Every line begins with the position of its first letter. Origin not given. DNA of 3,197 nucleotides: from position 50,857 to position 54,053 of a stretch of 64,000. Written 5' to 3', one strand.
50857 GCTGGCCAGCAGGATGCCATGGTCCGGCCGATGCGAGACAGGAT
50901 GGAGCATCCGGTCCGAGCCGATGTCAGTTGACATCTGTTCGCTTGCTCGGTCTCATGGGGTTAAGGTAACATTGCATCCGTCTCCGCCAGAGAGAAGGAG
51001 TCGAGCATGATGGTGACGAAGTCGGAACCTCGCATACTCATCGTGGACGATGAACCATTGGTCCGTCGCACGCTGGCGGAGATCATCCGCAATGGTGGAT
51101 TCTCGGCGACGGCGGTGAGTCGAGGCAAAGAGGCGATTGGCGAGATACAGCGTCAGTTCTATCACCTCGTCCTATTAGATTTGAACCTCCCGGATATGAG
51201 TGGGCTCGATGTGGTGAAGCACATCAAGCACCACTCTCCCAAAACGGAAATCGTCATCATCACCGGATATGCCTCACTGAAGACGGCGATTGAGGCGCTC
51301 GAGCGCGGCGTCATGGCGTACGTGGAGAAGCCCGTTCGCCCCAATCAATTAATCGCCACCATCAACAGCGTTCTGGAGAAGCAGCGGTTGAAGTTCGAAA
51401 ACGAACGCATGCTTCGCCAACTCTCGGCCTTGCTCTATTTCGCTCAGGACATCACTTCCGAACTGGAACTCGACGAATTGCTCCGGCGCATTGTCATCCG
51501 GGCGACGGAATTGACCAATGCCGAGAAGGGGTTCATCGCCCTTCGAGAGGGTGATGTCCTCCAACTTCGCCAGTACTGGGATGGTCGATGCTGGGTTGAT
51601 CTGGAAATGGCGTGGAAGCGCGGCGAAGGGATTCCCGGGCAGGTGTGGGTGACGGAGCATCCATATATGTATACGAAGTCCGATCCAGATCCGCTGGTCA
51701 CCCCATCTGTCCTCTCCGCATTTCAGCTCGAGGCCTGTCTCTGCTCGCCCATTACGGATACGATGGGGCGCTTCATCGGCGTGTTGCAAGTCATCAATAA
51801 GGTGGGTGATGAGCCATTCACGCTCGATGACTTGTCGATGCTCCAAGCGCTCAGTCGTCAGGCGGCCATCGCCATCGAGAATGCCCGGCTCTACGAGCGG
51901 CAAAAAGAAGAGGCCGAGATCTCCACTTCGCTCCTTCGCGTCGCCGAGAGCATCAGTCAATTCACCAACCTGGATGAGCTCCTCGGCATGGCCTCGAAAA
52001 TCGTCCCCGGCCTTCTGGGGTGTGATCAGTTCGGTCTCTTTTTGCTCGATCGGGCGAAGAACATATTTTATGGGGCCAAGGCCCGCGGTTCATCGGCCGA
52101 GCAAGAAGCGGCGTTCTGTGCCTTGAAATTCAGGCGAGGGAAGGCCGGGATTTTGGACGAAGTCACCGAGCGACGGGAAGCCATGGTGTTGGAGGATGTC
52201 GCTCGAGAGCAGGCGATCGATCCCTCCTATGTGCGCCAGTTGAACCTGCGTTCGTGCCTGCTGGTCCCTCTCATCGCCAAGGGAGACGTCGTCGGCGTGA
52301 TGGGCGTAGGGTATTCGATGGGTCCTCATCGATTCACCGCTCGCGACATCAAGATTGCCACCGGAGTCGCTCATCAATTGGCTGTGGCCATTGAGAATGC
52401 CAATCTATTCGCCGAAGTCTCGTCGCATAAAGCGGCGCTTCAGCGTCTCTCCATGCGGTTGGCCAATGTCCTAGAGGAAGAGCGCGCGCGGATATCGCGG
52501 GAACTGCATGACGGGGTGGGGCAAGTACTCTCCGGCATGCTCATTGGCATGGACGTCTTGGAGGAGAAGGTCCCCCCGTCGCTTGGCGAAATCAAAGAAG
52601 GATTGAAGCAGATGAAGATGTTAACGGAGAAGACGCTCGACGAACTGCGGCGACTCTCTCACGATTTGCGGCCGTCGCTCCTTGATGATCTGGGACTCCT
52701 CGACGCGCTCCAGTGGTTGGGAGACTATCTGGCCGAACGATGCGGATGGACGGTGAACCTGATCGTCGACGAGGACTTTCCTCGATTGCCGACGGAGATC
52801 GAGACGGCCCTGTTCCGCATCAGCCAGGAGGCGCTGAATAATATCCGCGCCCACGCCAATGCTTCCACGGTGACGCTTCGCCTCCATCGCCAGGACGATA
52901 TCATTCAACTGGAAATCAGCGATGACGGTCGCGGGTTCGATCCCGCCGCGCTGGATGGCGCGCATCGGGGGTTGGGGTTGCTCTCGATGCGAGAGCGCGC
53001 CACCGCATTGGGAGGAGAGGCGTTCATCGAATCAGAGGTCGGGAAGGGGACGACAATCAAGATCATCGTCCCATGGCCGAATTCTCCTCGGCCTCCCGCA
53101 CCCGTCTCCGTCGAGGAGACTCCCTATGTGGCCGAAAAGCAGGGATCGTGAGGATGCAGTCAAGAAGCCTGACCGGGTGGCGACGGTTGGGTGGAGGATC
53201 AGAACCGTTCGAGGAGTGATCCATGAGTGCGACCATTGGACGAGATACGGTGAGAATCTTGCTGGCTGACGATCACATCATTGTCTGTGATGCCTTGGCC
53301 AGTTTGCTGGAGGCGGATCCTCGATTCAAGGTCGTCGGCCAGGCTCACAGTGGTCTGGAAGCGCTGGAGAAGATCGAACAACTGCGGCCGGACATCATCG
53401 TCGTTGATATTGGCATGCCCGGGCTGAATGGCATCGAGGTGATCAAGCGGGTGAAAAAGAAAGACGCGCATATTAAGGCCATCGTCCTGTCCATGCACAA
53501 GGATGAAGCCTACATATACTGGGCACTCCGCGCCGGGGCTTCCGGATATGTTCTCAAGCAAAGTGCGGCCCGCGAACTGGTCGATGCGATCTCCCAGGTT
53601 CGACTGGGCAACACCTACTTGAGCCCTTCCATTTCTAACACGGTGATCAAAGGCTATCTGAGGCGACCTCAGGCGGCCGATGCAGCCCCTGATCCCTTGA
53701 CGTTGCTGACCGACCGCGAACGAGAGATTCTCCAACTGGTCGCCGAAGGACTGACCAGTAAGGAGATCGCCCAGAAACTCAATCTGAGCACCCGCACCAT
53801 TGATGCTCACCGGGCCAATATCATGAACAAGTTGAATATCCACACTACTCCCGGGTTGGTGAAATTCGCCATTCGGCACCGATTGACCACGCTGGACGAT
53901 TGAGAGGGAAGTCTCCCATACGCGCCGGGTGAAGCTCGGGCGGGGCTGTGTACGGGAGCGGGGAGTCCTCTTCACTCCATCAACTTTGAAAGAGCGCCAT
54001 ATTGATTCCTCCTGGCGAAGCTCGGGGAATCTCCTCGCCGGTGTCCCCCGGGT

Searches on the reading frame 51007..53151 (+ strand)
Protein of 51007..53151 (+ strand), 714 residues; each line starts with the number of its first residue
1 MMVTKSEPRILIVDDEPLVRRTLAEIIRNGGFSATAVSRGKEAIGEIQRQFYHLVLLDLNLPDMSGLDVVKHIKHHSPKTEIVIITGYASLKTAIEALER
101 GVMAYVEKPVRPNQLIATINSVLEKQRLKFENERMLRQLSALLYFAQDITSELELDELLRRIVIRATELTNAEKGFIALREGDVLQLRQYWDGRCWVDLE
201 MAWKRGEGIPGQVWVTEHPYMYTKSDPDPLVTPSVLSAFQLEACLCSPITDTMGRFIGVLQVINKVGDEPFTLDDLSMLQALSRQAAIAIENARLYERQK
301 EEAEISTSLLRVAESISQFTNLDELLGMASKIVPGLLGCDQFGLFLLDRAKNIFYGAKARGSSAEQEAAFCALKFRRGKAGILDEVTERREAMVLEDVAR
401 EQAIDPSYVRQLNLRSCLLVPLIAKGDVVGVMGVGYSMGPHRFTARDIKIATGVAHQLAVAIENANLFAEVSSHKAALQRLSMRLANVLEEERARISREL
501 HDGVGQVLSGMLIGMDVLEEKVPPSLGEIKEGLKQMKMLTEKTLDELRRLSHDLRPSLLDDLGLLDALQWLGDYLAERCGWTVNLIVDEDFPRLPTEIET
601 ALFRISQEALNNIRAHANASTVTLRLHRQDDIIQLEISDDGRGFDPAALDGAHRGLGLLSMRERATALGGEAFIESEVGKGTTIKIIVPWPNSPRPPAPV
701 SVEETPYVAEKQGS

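Call 9: search_protein_families(library=pfam, proteins=[window:51007-53151:+])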
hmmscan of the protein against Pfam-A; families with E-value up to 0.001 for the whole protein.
window:51007-53151:+ (714 aa): 7 families
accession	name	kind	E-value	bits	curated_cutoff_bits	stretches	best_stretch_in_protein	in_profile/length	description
PF13185.12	GAF_2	-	2e-34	119.1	28.6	2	321-463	3-136/136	GAF domain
PF01590.32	GAF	-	1.7e-32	113.2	22.4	2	154-290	1-133/133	GAF domain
PF00072.30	Response_reg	-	1.2e-29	103.1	30.2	1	10-119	1-110/111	Response regulator receiver domain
PF13492.12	GAF_3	-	1.9e-18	67.5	27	2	321-464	1-129/129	GAF domain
PF07730.19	HisKA_3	-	1.8e-16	60.9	24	1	492-558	1-67/68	Histidine kinase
PF02518.31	HATPase_c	-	1e-14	55.3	26.4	1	599-690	3-109/111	Histidine kinase-, DNA gyrase B-, and HSP90-like ATPase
PF13581.12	HATPase_c_2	-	3.2e-06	27.6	27.4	1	607-663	37-107/127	Histidine kinase-like ATPase domain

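Call 10: search_protein_families(library=ncbifam, proteins=[window:51007-53151:+])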
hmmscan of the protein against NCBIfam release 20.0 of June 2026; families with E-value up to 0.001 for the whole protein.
window:51007-53151:+ (714 aa): 116 families (the best 25 are shown)
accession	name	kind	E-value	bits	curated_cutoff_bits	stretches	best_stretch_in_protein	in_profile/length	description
NF052443.1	SensHisKinMctS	equivalog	2.7e-51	174.3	700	1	476-689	234-447/457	two-component system sensor histidine kinase MctS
NF008649.0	PRK11644.1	equivalog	4.2e-35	121.4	408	1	469-689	280-495/499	signal transduction histidine-protein kinase/phosphatase UhpB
NF047786.1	his_kin_MadS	equivalog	9e-33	114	500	1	485-689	223-434/434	MadS family sensor histidine kinase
NF052531.1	Strep_LiaS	equivalog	1.6e-28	99.9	450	1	486-689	126-326/328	envelope stress sensor histidine kinase LiaS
NF007896.0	PRK10600.1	equivalog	7.5e-26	90.9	578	1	488-686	386-581/598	nitrate/nitrite two-component system sensor histidine kinase NarX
NF008469.0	PRK11361.1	equivalog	4e-25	88.4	714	1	7-160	4-157/461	acetoacetate metabolism transcriptional regulator AtoC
NF051870.1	NAssimRespRegNtrX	equivalog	1.3e-24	86.9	600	1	10-138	4-134/452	nitrogen assimilation response regulator NtrX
NF008184.0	PRK10935.1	equivalog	3.9e-24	85.2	553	1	488-689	359-558/565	nitrate/nitrite two-component system sensor histidine kinase NarQ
NF053512.1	nitric_RR_NosR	exception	6.1e-24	84.8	400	1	10-139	1-131/422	response regulator c-di-GMP phosphodiesterase, NosR family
NF041946.1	LuxO_transreg_Vib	equivalog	7.7e-21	74.4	800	1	33-134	22-123/463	quorum-sensing sigma-54 dependent transcriptional regulator LuxO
NF052313.1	T9SS_RR_PorX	equivalog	8.4e-21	74.3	300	1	9-173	2-168/513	T9SS response regulator signal transducer PorX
NF006900.1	PRK09390.1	equivalog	2e-20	73.2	255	1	7-133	4-130/203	response regulator FixJ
NF045505.1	RR_RssB_Pseudo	equivalog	8.4e-20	71.2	700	1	6-141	4-140/394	two-component system response regulator RssB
NF047793.1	ResRegPgtA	equivalog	9.9e-20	70.7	650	1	5-136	3-134/414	two-component system response regulator PgtA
NF040689.1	MtrAB_MtrA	equivalog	1.4e-19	70.3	300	1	10-128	1-118/219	MtrAB system response regulator MtrA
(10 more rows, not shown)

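Call 34: find_related_loci(query=window:51007-53151:+, collection=metagenome_contigs, flank=8000)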
Query window:51007-53151:+ (714 aa) in metagenome_contigs; peptide patterns used: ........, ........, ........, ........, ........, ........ (x = any residue, [..] = any of these).
84 stretches matched a pattern; 4 encode a relative of the query (tblastn E <= 1e-3); 4 distinct loci.
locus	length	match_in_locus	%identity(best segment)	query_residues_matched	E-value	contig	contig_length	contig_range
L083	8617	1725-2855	33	117-494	7e-17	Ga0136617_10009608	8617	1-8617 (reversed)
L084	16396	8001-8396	29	10-142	6e-16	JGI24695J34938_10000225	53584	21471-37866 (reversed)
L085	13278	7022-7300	27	203-291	4e-5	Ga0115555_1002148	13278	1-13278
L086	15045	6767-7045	27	203-291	4e-5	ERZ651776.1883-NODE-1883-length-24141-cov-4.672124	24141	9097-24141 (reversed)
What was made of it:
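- Tried and rejected: It returned only four distant hits (27-33% identity) and no orthologues, which spent the only metagenome scan (call 34).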

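Call 35: find_homologous_proteins(query=window:51007-53151:+, max_evalue=1e-80)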
Query window:51007-53151:+ (714 aa): 23 proteins with E <= 1e-80 among 8000 candidates.
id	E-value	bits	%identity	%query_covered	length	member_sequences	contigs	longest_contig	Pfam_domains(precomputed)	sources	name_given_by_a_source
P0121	0.0e+0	1581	100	100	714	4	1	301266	PF13185.13,PF01590.33,PF13581.13,PF07730.20,PF02518.32,PF13492.13,PF00072.31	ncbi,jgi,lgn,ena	-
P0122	0.0e+0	1112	70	100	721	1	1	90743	PF13185.13,PF01590.33,PF13581.13,PF07730.20,PF02518.32,PF13492.13,PF00072.31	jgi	jgi:two-component system sensor histidine kinase UhpB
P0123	0.0e+0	1098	70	96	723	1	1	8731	PF13185.13,PF01590.33,PF13581.13,PF07730.20,PF02518.32,PF13492.13,PF00072.31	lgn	-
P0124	0.0e+0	1096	70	98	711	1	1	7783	PF13185.13,PF01590.33,PF13581.13,PF07730.20,PF02518.32,PF13492.13,PF00072.31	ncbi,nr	ncbi:MAG: GAF domain-containing protein [Acidobacteria bacterium]|nr:GAF domain-containing protein [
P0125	0.0e+0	1091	69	98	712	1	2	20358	PF13185.13,PF01590.33,PF13581.13,PF07730.20,PF02518.32,PF13492.13,PF00072.31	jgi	jgi:signal transduction histidine kinase/CheY-like chemotaxis protein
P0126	0.0e+0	1046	66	99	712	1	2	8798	PF13185.13,PF01590.33,PF13581.13,PF07730.20,PF02518.32,PF13492.13,PF00072.31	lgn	-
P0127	8.5e-295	997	65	98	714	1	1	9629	PF13185.13,PF01590.33,PF13581.13,PF07730.20,PF02518.32,PF13492.13,PF00072.31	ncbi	-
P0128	5.4e-287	972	63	99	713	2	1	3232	PF13185.13,PF01590.33,PF13581.13,PF07730.20,PF02518.32,PF13492.13,PF00072.31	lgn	-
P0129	8.2e-282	955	62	98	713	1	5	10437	PF13185.13,PF01590.33,PF13581.13,PF07730.20,PF02518.32,PF13492.13,PF00072.31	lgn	-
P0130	1.4e-281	954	63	97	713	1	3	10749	PF13185.13,PF01590.33,PF13581.13,PF07730.20,PF02518.32,PF13492.13,PF00072.31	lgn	-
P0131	1.3e-277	941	61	97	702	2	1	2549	PF15714.12,PF13185.13,PF01590.33,PF13581.13,PF07730.20,PF02518.32,PF13492.13,PF00072.31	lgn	-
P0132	3.2e-253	860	63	87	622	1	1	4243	PF13185.13,PF01590.33,PF13581.13,PF07730.20,PF02518.32,PF13492.13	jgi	jgi:signal transduction histidine kinase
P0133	4.6e-91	324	34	84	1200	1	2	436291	PF13426.14,PF13188.14,PF13185.13,PF24820.2,PF07730.20,PF13492.13,PF00072.31,PF11849.15,PF13596.13,PF08447.19,PF12860.14,PF01590.33,PF13581.13,PF08448.17,PF02518.32,PF00989.32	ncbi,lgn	-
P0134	8.3e-89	317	31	99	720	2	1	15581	PF13185.13,PF01590.33,PF07730.20,PF02518.32,PF13492.13,PF00072.31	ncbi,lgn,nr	ncbi:MAG: GAF domain-containing protein [Candidatus Manganitrophaceae bacterium]|nr:MAG: GAF domain-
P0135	1.1e-88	316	32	81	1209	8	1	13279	PF13426.14,PF13188.14,PF13185.13,PF24820.2,PF07730.20,PF13492.13,PF00072.31,PF11849.15,PF13596.13,PF08447.19,PF12860.14,PF01590.33,PF13581.13,PF08448.17,PF02518.32,PF00989.32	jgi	jgi:PAS domain S-box-containing protein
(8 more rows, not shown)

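Call 36: find_encoding_contigs(protein=P0125, flank=10000, max_places=2)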
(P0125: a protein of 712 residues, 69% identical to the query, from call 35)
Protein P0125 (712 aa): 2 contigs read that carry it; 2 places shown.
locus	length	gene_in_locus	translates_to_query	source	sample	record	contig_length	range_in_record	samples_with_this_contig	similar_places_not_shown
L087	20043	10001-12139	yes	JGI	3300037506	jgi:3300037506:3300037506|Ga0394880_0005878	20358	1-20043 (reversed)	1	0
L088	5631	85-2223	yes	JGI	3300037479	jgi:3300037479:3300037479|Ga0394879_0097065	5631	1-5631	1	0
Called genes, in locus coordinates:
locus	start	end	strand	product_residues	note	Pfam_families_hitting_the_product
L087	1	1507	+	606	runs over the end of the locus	?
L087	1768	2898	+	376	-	PF20703:nSTAND1 (weak), PF01637:ATPase_2, PF13191:AAA_16 (faint), PF13173:AAA_14 (faint), PF13401:AAA_22 (weak)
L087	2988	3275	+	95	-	-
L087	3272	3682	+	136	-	PF15731:MqsA_antitoxin (weak), PF05534:HicB, PF22513:FitA-like_RHH (weak)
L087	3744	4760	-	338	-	PF13371:TPR_9 (faint), PF13428:TPR_14 (faint), PF13431:TPR_17 (faint), PF13620:CarboxypepD_reg, PF13432:TPR_16, PF14559:TPR_19 (weak), PF13414:TPR_11 (weak), PF14559:TPR_19 (weak), +10 more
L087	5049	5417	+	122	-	PF01155:HypA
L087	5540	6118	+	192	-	PF00156:Pribosyltran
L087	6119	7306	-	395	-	PF01676:Metalloenzyme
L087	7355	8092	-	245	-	PF24481:CT398_CC, PF02591:Zn_ribbon_9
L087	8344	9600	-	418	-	PF00092:VWA, PF13519:VWA_2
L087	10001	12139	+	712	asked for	PF00072:Response_reg, PF01590:GAF, PF13185:GAF_2, PF01590:GAF, PF13185:GAF_2, PF13492:GAF_3, PF07730:HisKA_3, PF02518:HATPase_c, +2 more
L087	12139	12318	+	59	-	-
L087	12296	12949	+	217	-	PF00072:Response_reg, PF08281:Sigma70_r4_2 (faint), PF00196:GerE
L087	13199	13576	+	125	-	-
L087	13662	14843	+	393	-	PF13400:Tad (weak), PF09977:Tad_C (weak)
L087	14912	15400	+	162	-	PF07811:TadE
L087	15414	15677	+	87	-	-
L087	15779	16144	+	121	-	PF07811:TadE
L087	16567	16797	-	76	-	-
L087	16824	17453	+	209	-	PF04542:Sigma70_r2 (weak)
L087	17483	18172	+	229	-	-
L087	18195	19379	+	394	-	PF00082:Peptidase_S8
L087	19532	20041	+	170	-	?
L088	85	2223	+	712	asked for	PF00072:Response_reg, PF01590:GAF, PF13185:GAF_2, PF01590:GAF, PF13185:GAF_2, PF13492:GAF_3, PF07730:HisKA_3, PF02518:HATPase_c, +2 more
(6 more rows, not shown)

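Call 37: find_encoding_contigs(protein=P0127, flank=10000, max_places=1)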
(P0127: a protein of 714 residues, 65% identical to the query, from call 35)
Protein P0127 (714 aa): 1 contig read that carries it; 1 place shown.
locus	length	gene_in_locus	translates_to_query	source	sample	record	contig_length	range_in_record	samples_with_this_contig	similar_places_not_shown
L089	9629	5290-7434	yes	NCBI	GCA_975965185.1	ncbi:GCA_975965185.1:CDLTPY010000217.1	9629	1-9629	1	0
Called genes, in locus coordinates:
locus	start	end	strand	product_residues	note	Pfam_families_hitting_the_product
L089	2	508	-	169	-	?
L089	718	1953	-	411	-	PF00092:VWA, PF13519:VWA_2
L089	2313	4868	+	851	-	PF22842:Pel9A-like_beta_helix, PF14592:Chondroitinas_B (faint), PF05048:NosD (faint), PF13229:Beta_helix, PF17957:Big_7 (faint), PF10342:Kre9_KNH (weak)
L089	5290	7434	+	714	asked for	PF00072:Response_reg, PF01590:GAF, PF13185:GAF_2, PF01590:GAF, PF13185:GAF_2, PF13492:GAF_3, PF07730:HisKA_3, PF02518:HATPase_c, +2 more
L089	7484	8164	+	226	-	PF00072:Response_reg, PF13384:HTH_23 (faint), PF00196:GerE, PF08281:Sigma70_r4_2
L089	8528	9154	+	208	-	-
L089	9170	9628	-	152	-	?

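Call 38: find_encoding_contigs(protein=P0129, flank=10000, max_places=2)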
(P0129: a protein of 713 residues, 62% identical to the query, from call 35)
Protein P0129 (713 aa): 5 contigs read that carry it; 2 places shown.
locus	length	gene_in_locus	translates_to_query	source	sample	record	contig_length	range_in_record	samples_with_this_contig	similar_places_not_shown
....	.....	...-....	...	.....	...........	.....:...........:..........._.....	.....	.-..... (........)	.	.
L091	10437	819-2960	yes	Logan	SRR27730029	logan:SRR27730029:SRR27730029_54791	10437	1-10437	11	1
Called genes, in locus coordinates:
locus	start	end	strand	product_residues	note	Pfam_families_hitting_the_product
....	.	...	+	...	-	?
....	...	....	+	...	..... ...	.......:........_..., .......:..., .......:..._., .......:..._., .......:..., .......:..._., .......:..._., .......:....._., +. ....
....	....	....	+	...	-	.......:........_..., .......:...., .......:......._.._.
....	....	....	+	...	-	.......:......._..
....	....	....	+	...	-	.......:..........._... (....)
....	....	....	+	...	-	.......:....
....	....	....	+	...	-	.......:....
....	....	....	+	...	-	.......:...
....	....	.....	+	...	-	?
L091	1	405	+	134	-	?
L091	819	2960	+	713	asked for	PF00072:Response_reg, PF01590:GAF, PF13185:GAF_2, PF13492:GAF_3, PF01590:GAF, PF13185:GAF_2, PF13492:GAF_3, PF07730:HisKA_3, +2 more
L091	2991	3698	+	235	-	PF00072:Response_reg, PF00196:GerE, PF08281:Sigma70_r4_2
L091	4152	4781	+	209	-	PF04542:Sigma70_r2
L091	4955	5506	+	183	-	PF13620:CarboxypepD_reg (weak)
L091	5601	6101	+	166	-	PF07811:TadE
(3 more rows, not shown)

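Call 39: find_encoding_contigs(protein=P0130, flank=10000, max_places=2)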
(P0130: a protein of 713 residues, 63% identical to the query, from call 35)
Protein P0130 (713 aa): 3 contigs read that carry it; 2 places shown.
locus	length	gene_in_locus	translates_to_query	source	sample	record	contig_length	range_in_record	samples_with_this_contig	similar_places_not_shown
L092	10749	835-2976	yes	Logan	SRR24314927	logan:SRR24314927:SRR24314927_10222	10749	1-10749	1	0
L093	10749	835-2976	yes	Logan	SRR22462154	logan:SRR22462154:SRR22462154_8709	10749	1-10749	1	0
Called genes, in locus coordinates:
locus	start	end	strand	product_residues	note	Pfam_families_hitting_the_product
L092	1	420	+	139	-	?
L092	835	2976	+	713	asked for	PF00072:Response_reg, PF01590:GAF, PF13185:GAF_2, PF13492:GAF_3, PF01590:GAF, PF13185:GAF_2, PF13492:GAF_3, PF07730:HisKA_3, +2 more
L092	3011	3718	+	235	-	PF00072:Response_reg, PF00196:GerE, PF08281:Sigma70_r4_2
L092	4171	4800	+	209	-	PF04542:Sigma70_r2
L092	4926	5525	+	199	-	PF13620:CarboxypepD_reg (weak)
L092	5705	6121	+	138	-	PF07811:TadE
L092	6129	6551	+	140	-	PF07811:TadE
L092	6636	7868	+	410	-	PF13400:Tad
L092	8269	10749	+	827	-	?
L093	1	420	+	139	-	?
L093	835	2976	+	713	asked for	PF00072:Response_reg, PF01590:GAF, PF13185:GAF_2, PF13492:GAF_3, PF01590:GAF, PF13185:GAF_2, PF13492:GAF_3, PF07730:HisKA_3, +2 more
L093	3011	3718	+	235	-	PF00072:Response_reg, PF00196:GerE, PF08281:Sigma70_r4_2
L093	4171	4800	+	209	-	PF04542:Sigma70_r2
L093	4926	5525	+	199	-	PF13620:CarboxypepD_reg (weak)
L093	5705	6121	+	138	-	PF07811:TadE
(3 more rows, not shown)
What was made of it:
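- Tried and rejected: Orthologous loci were obtained instead through find_homologous_proteins plus find_encoding_contigs (calls 35-39).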

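Call 59: search_protein_families(library=pfam, proteins=[L087:16824-17453:+], max_evalue=0.01)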
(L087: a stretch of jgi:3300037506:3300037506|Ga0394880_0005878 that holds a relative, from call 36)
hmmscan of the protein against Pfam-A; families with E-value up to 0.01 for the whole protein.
L087:16824-17453:+ (209 aa): 1 family
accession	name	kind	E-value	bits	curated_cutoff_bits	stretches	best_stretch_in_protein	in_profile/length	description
PF04542.20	Sigma70_r2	-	7.6e-07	29.3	24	1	47-113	1-70/71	Sigma-70 region 2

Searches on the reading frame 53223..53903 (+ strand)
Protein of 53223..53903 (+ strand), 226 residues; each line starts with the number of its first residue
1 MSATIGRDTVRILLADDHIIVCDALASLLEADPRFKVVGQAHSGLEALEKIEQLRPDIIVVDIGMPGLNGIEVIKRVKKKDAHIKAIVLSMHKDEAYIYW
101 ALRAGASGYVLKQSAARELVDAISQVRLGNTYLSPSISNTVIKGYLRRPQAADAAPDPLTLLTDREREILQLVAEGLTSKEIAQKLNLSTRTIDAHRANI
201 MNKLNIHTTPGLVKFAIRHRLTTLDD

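Call 9: search_protein_families(library=pfam, proteins=[window:53223-53903:+])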
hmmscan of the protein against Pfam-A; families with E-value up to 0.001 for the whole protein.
window:53223-53903:+ (226 aa): 8 families
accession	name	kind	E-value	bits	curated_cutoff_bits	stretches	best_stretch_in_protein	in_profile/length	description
PF00072.30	Response_reg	-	5.4e-28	97.8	30.2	1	12-123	1-110/111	Response regulator receiver domain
PF00196.25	GerE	-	7.5e-21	74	23.5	1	161-215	2-56/57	Bacterial regulatory proteins, luxR family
PF08281.18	Sigma70_r4_2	-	1.4e-07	31.5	25.7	1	162-203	11-53/54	Sigma-70, region 4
PF04545.22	Sigma70_r4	-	2.3e-06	27.4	24.1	1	162-204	5-48/50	Sigma-70, region 4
PF13384.12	HTH_23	-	2e-05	24.7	24.6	1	166-194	7-35/50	Homeodomain-like domain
PF08279.18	HTH_11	-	3.3e-05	24.1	25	1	165-196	1-35/55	HTH domain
PF13936.12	HTH_38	-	0.00026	21.1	27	1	162-193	5-37/44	Helix-turn-helix domain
PF13551.12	HTH_29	-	0.00087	19.8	28.1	0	168-197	3-33/64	Winged helix-turn helix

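Call 10: search_protein_families(library=ncbifam, proteins=[window:53223-53903:+])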
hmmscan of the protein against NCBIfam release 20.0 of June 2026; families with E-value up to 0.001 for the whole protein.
window:53223-53903:+ (226 aa): 116 families (the best 25 are shown)
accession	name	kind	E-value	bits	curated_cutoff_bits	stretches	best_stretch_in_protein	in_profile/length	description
NF052445.1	RespRegMctR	equivalog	1.8e-56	190.8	300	1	10-221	2-204/205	two-component system response regulator MctR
NF011896.0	PRK15369.1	equivalog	4.8e-55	186.4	242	1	9-221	3-209/211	two component system response regulator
NF007935.0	PRK10651.1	equivalog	3.9e-43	147.1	250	1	8-207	5-201/216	two-component system response regulator NarL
NF007018.1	PRK09483.1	equivalog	5.9e-43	147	280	1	10-223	2-210/217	UvrY/SirA/GacA family response regulator transcription factor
NF007708.0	PRK10403.1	equivalog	1.3e-39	135.8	343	1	10-207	7-199/215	nitrate/nitrite response regulator protein NarP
NF047785.1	respo_reg_MadR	equivalog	2.8e-38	131.4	300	1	10-213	1-200/209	MadR family response regulator transcription factor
NF007685.0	PRK10360.1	equivalog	8.9e-35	120.3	258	1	10-208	2-184/196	response regulator transcription factor UhpA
NF007403.0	PRK09935.1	equivalog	2.6e-32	112.2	271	1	12-221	6-209/210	fimbria biosynthesis transcriptional regulator FimZ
NF007419.0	PRK09958.1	equivalog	2.3e-28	99.2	251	1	13-221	4-203/204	acid-sensing system DNA-binding response regulator EvgA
NF006900.1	PRK09390.1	equivalog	3.6e-28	98.5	255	1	11-220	6-201/203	response regulator FixJ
NF008098.0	PRK10840.1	equivalog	4.5e-25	88.4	235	1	10-213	4-202/216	response regulator transcription factor RcsB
NF040749.1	tetrathio_RR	equivalog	4.3e-22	78.8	290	1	12-213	2-185/191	tetrathionate respiration response regulator TtrR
NF041830.1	RR_TF_ErdR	exception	2.2e-21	76.6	390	1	11-208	3-197/213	response regulator transcription factor ErdR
NF001965.0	PRK00742.1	subfamily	5.3e-21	75.2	293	1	9-116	3-111/357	chemotaxis-specific protein-glutamate methyltransferase CheB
TIGR02875.1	spore_0_A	equivalog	6.4e-20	71.5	200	1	9-129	2-124/262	sporulation transcription factor Spo0A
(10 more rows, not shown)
